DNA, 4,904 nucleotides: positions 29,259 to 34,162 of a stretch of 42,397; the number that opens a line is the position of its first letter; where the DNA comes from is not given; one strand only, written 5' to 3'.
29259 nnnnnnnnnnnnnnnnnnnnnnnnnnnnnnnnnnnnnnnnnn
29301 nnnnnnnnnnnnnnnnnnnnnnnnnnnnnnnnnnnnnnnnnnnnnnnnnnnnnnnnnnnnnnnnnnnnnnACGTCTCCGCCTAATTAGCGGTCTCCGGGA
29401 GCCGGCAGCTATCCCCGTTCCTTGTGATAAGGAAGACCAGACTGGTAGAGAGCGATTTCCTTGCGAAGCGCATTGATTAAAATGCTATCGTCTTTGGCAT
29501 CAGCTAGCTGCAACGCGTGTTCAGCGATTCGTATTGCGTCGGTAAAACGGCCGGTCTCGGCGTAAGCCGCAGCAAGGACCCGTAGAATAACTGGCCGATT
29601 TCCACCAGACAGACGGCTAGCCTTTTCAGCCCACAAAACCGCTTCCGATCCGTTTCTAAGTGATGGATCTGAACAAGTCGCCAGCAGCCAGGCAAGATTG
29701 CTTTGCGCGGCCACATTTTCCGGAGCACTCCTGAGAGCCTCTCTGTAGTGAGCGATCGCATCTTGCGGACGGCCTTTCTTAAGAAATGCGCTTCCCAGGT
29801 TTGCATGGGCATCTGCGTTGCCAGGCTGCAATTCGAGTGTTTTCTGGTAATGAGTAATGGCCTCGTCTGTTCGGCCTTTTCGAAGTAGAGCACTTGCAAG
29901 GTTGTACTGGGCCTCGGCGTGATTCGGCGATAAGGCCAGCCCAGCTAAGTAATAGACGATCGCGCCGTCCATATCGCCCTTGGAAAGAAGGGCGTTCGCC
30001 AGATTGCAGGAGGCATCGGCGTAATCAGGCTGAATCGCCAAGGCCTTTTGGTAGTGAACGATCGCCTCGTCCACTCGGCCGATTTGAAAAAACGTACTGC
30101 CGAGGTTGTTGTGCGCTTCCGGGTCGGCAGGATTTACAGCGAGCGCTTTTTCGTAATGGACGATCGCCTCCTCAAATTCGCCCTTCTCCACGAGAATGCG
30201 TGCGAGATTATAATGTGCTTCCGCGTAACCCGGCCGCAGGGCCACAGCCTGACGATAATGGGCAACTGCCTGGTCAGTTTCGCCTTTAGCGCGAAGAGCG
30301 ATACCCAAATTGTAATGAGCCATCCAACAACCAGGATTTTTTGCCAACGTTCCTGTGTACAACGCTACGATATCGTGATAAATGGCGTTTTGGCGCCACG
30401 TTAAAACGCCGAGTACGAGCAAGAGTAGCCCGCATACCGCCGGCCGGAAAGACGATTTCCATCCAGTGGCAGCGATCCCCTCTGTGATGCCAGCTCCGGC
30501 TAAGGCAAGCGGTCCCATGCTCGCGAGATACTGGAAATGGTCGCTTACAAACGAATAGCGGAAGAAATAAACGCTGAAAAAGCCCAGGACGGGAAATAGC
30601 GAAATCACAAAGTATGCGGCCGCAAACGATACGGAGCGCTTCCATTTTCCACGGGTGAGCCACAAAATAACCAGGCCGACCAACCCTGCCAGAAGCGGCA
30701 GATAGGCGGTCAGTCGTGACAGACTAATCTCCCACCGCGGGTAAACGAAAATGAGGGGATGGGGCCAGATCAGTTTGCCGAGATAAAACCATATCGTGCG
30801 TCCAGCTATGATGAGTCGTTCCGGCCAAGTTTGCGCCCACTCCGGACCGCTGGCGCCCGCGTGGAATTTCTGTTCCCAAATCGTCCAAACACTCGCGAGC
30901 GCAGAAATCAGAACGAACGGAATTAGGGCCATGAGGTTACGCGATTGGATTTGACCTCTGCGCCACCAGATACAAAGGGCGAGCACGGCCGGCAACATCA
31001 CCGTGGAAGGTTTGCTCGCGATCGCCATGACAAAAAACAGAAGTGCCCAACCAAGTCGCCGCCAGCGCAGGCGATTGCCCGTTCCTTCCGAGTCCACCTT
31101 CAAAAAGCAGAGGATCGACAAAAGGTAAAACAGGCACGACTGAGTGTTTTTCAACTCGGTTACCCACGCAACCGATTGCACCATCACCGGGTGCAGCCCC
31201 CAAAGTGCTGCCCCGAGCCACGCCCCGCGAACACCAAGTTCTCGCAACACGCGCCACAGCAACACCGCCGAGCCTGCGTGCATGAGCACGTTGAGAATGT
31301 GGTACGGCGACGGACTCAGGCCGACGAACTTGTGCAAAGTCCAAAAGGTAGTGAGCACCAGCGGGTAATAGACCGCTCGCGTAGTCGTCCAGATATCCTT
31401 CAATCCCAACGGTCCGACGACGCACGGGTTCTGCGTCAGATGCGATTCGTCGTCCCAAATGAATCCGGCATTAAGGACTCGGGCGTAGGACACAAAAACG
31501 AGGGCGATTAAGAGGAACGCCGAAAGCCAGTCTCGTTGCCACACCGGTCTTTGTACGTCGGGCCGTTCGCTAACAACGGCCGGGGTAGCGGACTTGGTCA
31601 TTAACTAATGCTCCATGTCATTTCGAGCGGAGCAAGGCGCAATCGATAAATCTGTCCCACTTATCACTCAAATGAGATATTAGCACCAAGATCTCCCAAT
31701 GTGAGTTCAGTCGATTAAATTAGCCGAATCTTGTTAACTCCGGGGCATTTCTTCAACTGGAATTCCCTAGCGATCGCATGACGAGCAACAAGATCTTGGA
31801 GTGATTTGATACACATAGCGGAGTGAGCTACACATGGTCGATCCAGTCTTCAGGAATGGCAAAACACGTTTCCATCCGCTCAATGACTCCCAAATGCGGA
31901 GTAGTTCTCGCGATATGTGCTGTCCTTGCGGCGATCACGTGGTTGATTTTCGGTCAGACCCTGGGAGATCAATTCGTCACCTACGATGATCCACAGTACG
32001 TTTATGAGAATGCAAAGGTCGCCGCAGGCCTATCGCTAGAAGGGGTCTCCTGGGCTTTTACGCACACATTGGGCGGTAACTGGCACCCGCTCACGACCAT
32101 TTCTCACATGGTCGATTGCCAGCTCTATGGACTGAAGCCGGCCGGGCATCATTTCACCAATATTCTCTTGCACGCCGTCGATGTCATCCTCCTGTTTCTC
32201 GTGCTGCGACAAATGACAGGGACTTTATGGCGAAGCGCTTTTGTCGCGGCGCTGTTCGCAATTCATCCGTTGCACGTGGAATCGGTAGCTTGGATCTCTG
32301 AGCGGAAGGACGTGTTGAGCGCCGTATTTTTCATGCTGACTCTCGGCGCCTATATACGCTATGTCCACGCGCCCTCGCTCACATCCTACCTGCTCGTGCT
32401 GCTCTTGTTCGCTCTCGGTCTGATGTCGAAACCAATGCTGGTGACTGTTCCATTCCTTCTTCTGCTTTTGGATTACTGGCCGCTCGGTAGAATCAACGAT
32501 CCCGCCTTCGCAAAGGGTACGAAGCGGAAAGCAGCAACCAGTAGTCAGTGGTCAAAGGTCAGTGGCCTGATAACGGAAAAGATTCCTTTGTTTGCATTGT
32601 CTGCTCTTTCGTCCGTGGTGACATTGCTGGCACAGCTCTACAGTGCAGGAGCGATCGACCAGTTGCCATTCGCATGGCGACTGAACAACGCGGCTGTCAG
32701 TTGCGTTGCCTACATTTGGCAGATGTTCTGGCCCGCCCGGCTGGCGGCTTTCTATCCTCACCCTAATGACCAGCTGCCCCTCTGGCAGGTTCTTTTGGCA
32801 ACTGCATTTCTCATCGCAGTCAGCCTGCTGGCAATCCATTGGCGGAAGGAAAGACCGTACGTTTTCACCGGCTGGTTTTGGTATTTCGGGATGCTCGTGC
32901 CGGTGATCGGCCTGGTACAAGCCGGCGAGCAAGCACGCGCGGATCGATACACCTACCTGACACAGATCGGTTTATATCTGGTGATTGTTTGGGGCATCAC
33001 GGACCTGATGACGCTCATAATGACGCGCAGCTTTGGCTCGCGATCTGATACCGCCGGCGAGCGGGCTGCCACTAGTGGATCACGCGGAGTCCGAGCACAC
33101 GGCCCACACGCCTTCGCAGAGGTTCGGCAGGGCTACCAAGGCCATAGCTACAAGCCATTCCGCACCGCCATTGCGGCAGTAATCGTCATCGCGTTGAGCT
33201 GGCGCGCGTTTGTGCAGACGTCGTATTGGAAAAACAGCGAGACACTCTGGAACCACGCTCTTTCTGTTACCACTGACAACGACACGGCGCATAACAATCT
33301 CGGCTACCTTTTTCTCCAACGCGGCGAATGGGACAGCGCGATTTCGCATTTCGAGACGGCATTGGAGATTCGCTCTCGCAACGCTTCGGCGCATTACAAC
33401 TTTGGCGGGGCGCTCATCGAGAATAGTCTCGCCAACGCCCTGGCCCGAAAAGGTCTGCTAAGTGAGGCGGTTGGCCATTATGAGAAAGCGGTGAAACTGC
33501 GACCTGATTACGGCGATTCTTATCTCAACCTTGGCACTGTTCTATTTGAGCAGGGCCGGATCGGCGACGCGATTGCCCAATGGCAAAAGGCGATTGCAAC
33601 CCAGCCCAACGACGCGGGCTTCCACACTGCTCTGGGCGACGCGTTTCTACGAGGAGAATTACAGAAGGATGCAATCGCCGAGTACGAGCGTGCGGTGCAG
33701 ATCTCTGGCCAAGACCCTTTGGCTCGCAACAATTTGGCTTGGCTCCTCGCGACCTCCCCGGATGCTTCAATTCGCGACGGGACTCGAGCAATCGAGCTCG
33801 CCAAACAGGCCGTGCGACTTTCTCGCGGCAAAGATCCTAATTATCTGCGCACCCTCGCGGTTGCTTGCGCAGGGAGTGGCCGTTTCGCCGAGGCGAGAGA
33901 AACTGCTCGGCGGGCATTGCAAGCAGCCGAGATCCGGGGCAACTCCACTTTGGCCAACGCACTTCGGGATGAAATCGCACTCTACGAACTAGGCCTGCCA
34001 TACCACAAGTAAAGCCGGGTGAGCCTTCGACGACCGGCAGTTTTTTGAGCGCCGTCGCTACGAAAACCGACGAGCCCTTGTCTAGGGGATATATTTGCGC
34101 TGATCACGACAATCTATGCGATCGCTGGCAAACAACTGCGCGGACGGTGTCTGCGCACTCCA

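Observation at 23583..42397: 19-kb island dense in GT-C-like glycosyltransferases: candidate uncharacterised periplasmic glycosylation system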

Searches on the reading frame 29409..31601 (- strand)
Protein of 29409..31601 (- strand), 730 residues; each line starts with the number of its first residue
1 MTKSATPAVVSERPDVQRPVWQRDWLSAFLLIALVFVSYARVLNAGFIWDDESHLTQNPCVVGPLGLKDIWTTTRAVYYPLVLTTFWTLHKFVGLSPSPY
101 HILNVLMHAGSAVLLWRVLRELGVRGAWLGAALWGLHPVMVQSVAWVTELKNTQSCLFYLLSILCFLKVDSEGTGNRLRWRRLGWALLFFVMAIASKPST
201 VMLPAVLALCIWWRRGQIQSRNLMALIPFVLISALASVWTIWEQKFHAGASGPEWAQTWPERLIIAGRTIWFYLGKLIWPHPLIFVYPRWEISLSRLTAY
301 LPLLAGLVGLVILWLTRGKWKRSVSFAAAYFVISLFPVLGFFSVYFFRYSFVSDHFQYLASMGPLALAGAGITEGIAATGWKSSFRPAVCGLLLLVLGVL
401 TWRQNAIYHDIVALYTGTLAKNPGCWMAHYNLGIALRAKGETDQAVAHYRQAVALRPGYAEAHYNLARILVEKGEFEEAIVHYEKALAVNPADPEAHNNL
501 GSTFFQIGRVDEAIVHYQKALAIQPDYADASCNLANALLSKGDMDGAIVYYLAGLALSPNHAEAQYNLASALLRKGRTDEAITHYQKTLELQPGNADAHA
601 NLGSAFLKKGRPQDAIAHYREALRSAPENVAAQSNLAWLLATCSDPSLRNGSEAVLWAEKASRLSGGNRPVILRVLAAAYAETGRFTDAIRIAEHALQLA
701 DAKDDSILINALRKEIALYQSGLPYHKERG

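Call 4: search_protein_families(library=pfam, proteins=[window:29409-31601:-], max_evalue=0.01)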
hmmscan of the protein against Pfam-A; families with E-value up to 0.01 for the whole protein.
window:29409-31601:- (730 aa): 32 families (the best 25 are shown)
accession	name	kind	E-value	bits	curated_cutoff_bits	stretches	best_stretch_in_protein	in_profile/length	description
PF00515.34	TPR_1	-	3.6e-58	191.6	27.8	6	494-527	1-34/34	Tetratricopeptide repeat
PF13414.12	TPR_11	-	1.2e-53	179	26.8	6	468-508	2-42/42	TPR repeat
PF07719.23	TPR_2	-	1.3e-51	168.9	27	6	460-492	1-33/34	Tetratricopeptide repeat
PF13431.12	TPR_17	-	2.9e-44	146.1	24.4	5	584-617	1-34/34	Tetratricopeptide repeat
PF13432.12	TPR_16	-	1.3e-41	141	32.7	5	464-527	1-64/65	Tetratricopeptide repeat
PF13181.12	TPR_8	-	5.8e-41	135.6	25.7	6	460-492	1-33/34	Tetratricopeptide repeat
PF14559.12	TPR_19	-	4.9e-39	132.9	25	6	436-498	1-63/68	Tetratricopeptide repeat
PF13424.12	TPR_12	-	2.5e-36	124.2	30.1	5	562-626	3-75/77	Tetratricopeptide repeat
PF13176.12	TPR_7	-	1.5e-35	118.7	27.9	4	462-495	1-36/36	Tetratricopeptide repeat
PF13428.12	TPR_14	-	1.3e-33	112.4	23.5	5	463-501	4-42/44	Tetratricopeptide repeat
PF13374.12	TPR_10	-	2.4e-20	72.3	27.5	0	431-456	7-32/42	Tetratricopeptide repeat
PF24575.1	TPR_Slam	-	2.5e-19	70.1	35.2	1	426-479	47-100/104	Surface lipoprotein assembly modifier, N-terminal TPR repeats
PF13174.12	TPR_6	-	1.3e-17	63.6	26.3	1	563-593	1-31/33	Tetratricopeptide repeat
PF13429.12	TPR_15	-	1.2e-16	61.4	26.2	2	418-548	141-268/280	Tetratricopeptide repeat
PF23914.1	TPR_CcmH_CycH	-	5e-15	56.1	42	2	486-595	42-154/158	Cytochrome c-type biogenesis protein H TPR domain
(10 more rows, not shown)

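Call 5: search_protein_families(library=ncbifam, proteins=[window:29409-31601:-], max_evalue=0.01)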
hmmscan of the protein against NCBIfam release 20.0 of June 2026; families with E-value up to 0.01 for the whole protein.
window:29409-31601:- (730 aa): 40 families (the best 25 are shown)
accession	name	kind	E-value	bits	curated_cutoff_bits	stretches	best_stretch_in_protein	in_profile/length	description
TIGR02917.1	PEP_TPR_lipo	equivalog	1.9e-49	168.3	312.2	3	422-617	393-588/899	XrtA/PEP-CTERM system TPR-repeat protein PrsT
NF033762.1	social_mot_Tgl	equivalog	1.7e-38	132.4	225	3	473-578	44-152/252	social motility TPR repeat lipoprotein Tgl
NF040959.1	MamA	equivalog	1.5e-30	106.2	200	2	428-549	73-194/204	magnetosome protein MamA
TIGR02521.1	type_IV_pilW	equivalog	1.6e-24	86.7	154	2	428-569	33-176/234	type IV pilus biogenesis/stability protein PilW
NF033758.1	gliding_GltE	equivalog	4.9e-23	81.8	225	2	411-556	209-353/411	adventurous gliding motility TPR repeat lipoprotein GltE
NF047507.1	TPR_BatC_Lepto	exception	1.1e-22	80.6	175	2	472-568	36-136/214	TPR repeat-containing protein BatC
NF047558.1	TPR_END_plus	domain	1.1e-18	66.9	32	2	462-493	1-32/56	TPR end-of-group domain-containing protein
NF033920.0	C39_PA2778_fam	equivalog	2.1e-18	66.7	150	3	504-593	166-255/255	PA2778 family cysteine peptidase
NF041054.1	WAxxUGC_long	equivalog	1.9e-17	63.6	300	2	595-643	275-322/354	ResA-like WAxxUGC motif-containing protein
NF002725.1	PRK02603.1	equivalog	1.5e-16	60.9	143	1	428-509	37-121/173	photosystem I assembly protein Ycf3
NF052415.1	T3SS_chap_SctY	equivalog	3.4e-16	59.7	70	1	535-624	13-105/106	type III secretion apparatus assembly chaperone SctY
NF047371.1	FlcA_CTERM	equivalog_domain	2e-15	56.3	300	2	437-522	450-535/646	periplasmic flagellar collar protein FlcA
TIGR02552.1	LcrH_SycD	equivalog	1.2e-13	50.9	104.8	3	489-591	13-115/136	SycD/LcrH family type III secretion system chaperone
NF053607.1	CHU_0125_OmpA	equivalog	3.6e-13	48.9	620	2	540-629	31-120/639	CHU_0125 family OmpA-like outer membrane integrity protein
TIGR00990.1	3a0801s09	subfamily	7.6e-13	48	757.25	2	427-528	332-433/615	mitochondrial import receptor subunit TOM70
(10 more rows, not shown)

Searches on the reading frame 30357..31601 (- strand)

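Call 7: search_protein_families(library=pfam, proteins=[window:30357-31601:-], max_evalue=10)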
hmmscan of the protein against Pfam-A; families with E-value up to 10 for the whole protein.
seq(415 aa): 4 families
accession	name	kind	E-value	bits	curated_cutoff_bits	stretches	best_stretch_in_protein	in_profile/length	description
PF11877.13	DUF3397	-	0.014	16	25.9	1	332-411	3-83/112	Protein of unknown function (DUF3397)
PF18916.5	Lycopene_cyc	-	0.41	11.7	27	1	299-346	3-50/92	Lycopene cyclase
PF09605.15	Trep_Strep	-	1.1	9.7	28.7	1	303-355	85-135/185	Hypothetical bacterial integral membrane protein (Trep_Strep)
PF01988.24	VIT1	-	4.3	7.5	28.1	1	319-396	133-207/214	VIT family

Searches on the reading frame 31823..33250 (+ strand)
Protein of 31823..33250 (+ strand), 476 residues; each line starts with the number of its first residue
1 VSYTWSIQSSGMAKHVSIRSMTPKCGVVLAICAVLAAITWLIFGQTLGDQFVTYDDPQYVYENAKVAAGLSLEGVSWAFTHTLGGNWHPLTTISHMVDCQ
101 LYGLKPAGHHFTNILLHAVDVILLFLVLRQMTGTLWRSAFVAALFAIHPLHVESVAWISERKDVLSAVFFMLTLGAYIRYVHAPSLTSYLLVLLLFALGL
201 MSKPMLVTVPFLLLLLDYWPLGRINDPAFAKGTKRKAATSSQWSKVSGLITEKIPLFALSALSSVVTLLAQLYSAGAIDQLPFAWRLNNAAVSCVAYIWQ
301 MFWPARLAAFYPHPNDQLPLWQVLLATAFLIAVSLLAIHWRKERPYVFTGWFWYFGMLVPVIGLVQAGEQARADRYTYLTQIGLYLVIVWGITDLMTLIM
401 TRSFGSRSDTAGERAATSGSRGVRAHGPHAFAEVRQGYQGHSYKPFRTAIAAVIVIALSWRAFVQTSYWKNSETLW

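Call 7: search_protein_families(library=pfam, proteins=[window:31823-33250:+], max_evalue=10)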
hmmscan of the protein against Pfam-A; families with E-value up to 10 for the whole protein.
seq(476 aa): 1 family
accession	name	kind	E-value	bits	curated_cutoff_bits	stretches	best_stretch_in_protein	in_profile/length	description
PF13231.12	PMT_2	-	8.6e-06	26.5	26.1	1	109-215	24-127/160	Dolichyl-phosphate-mannose-protein mannosyltransferase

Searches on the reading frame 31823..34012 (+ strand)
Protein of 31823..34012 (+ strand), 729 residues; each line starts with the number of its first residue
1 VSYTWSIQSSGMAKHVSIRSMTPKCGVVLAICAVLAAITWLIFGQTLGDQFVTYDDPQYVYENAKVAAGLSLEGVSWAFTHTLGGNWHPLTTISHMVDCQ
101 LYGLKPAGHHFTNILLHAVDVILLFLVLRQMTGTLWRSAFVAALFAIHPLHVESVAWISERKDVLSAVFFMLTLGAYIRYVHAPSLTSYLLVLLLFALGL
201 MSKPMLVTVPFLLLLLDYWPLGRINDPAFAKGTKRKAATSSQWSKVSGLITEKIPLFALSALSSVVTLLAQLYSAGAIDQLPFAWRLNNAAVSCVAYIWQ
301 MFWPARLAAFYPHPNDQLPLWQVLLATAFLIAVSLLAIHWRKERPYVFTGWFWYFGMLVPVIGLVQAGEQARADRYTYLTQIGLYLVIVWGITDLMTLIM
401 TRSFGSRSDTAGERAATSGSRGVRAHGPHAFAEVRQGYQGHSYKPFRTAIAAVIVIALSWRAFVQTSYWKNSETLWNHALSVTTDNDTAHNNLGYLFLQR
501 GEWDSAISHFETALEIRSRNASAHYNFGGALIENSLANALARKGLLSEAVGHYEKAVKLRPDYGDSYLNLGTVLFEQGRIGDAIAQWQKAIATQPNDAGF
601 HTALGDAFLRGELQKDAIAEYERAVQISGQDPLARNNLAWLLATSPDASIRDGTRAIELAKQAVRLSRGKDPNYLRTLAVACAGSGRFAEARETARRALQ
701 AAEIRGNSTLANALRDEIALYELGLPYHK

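Call 4: search_protein_families(library=pfam, proteins=[window:31823-34012:+], max_evalue=0.01)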
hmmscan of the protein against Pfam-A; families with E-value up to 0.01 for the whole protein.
window:31823-34012:+ (729 aa): 22 families
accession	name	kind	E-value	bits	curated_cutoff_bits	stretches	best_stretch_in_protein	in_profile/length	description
PF13414.12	TPR_11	-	6.6e-33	112.6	26.8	3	571-609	1-39/42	TPR repeat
PF07719.23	TPR_2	-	6.2e-25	85.7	27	3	489-518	3-32/34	Tetratricopeptide repeat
PF00515.34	TPR_1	-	1.3e-22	79.1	27.8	3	489-519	3-33/34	Tetratricopeptide repeat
PF13432.12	TPR_16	-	1.5e-22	80.1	32.7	3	568-632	1-65/65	Tetratricopeptide repeat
PF13431.12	TPR_17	-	4e-20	70.8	24.4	1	552-584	1-33/34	Tetratricopeptide repeat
PF13424.12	TPR_12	-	4.7e-18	65.6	30.1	4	488-560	4-75/77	Tetratricopeptide repeat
PF14559.12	TPR_19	-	1.1e-17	64.5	25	1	544-604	5-65/68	Tetratricopeptide repeat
PF13428.12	TPR_14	-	1.7e-16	59.5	23.5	1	567-606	4-43/44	Tetratricopeptide repeat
PF13181.12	TPR_8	-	2.6e-13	49.4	25.7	0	489-518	3-32/34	Tetratricopeptide repeat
PF13176.12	TPR_7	-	6.5e-10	38.7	27.9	1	489-519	1-31/36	Tetratricopeptide repeat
PF13374.12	TPR_10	-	2.5e-09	37.3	27.5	0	565-593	3-31/42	Tetratricopeptide repeat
PF23914.1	TPR_CcmH_CycH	-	2.6e-08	34.3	42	1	480-596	43-153/158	Cytochrome c-type biogenesis protein H TPR domain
PF07721.20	TPR_4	-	4.6e-08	33.4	27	0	675-697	4-26/26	Tetratricopeptide repeat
PF12895.13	ANAPC3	-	1.7e-07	31.9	27.2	0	544-623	3-81/82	Anaphase-promoting complex, cyclosome, subunit 3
PF17874.7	TPR_MalT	-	1.5e-05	24.9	45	0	478-562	26-112/336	MalT-like TPR region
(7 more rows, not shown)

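Call 5: search_protein_families(library=ncbifam, proteins=[window:31823-34012:+], max_evalue=0.01)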
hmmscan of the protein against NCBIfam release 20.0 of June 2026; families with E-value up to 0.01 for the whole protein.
window:31823-34012:+ (729 aa): 24 families
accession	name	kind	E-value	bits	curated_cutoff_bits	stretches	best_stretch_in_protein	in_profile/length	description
TIGR02917.1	PEP_TPR_lipo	equivalog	1.1e-24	86.4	312.2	2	531-703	704-868/899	XrtA/PEP-CTERM system TPR-repeat protein PrsT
TIGR02521.1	type_IV_pilW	equivalog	2e-20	73.3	154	3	534-594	69-129/234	type IV pilus biogenesis/stability protein PilW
NF040959.1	MamA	equivalog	2e-16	60.1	200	2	537-698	44-199/204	magnetosome protein MamA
NF033762.1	social_mot_Tgl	equivalog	3.3e-15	56.1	225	2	490-592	34-128/252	social motility TPR repeat lipoprotein Tgl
TIGR00540.1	TPR_hemY_coli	hypoth_equivalog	1.1e-09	37.6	142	1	485-530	324-361/385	heme biosynthesis-associated TPR protein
NF033920.0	C39_PA2778_fam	equivalog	1.4e-09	37.7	150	1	580-648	172-240/255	PA2778 family cysteine peptidase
NF047507.1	TPR_BatC_Lepto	exception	2.7e-09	36.8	175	1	550-648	44-146/214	TPR repeat-containing protein BatC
TIGR02552.1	LcrH_SycD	equivalog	3e-08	33.5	104.8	1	574-634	28-88/136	SycD/LcrH family type III secretion system chaperone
NF008520.0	PRK11447.1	equivalog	6.7e-08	30.8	858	1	571-722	276-430/1157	cellulose synthase complex outer membrane protein BcsC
NF033758.1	gliding_GltE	equivalog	1e-07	31.3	225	1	541-701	97-251/411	adventurous gliding motility TPR repeat lipoprotein GltE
NF047371.1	FlcA_CTERM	equivalog_domain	1.1e-07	30.8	300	1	490-626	402-535/646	periplasmic flagellar collar protein FlcA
NF008391.2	PRK11189.1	equivalog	2.1e-07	30.7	250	1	476-531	88-143/297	lipoprotein NlpI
NF052415.1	T3SS_chap_SctY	equivalog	2.8e-07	31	70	0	663-703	31-71/106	type III secretion apparatus assembly chaperone SctY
NF002725.1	PRK02603.1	equivalog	2.4e-06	27.6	143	0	483-557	68-140/173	photosystem I assembly protein Ycf3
NF053520.1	HK_Porph_FimS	equivalog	2.7e-06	25.9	600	1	492-591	129-231/618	sensor histidine kinase FimS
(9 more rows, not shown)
